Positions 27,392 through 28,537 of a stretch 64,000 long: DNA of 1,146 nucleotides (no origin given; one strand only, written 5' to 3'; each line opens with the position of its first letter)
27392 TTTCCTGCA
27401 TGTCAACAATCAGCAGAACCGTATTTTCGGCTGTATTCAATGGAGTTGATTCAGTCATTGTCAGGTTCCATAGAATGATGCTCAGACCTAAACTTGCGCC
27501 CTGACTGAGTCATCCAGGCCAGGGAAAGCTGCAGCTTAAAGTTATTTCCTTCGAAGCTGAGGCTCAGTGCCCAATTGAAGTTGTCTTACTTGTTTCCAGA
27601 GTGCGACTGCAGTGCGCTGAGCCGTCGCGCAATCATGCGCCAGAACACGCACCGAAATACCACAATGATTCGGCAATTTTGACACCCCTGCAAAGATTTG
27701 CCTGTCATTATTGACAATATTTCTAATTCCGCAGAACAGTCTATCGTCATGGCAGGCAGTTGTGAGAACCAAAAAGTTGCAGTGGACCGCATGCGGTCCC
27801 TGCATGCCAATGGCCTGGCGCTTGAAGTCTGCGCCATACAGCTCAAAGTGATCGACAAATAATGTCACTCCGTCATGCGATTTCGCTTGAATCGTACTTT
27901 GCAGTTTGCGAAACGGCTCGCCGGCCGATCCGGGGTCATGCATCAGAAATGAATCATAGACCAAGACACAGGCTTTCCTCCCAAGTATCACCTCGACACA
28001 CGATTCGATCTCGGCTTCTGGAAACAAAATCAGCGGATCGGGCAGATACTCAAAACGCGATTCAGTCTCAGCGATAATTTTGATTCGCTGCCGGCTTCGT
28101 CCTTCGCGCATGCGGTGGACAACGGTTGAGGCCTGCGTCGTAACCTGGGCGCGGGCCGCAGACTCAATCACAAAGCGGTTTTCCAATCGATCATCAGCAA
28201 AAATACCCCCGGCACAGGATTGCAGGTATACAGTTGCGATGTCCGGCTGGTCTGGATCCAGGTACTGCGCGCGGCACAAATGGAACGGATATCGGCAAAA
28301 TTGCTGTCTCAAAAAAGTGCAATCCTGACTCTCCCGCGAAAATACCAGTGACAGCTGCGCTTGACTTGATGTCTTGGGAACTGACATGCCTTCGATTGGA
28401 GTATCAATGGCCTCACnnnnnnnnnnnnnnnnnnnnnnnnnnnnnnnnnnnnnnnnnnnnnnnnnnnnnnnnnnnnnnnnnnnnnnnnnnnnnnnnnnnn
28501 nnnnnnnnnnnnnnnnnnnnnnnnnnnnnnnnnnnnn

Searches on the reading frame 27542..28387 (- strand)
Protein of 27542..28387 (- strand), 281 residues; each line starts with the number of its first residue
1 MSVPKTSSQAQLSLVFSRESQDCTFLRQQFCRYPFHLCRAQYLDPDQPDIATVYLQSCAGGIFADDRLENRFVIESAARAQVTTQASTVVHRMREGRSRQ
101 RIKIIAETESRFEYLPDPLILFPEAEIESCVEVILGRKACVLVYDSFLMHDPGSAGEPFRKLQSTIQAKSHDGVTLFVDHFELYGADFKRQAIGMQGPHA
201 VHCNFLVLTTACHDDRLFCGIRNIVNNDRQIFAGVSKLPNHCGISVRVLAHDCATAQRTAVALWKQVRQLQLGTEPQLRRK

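Call 32: search_protein_families(library=pfam, proteins=[window:27542-28387:-])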
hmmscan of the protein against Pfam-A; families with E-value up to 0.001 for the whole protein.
window:27542-28387:- (281 aa): 1 family
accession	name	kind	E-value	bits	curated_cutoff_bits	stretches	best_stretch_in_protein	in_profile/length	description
PF01774.22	UreD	-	7.6e-31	108.2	27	1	54-253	1-199/201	UreD urease accessory protein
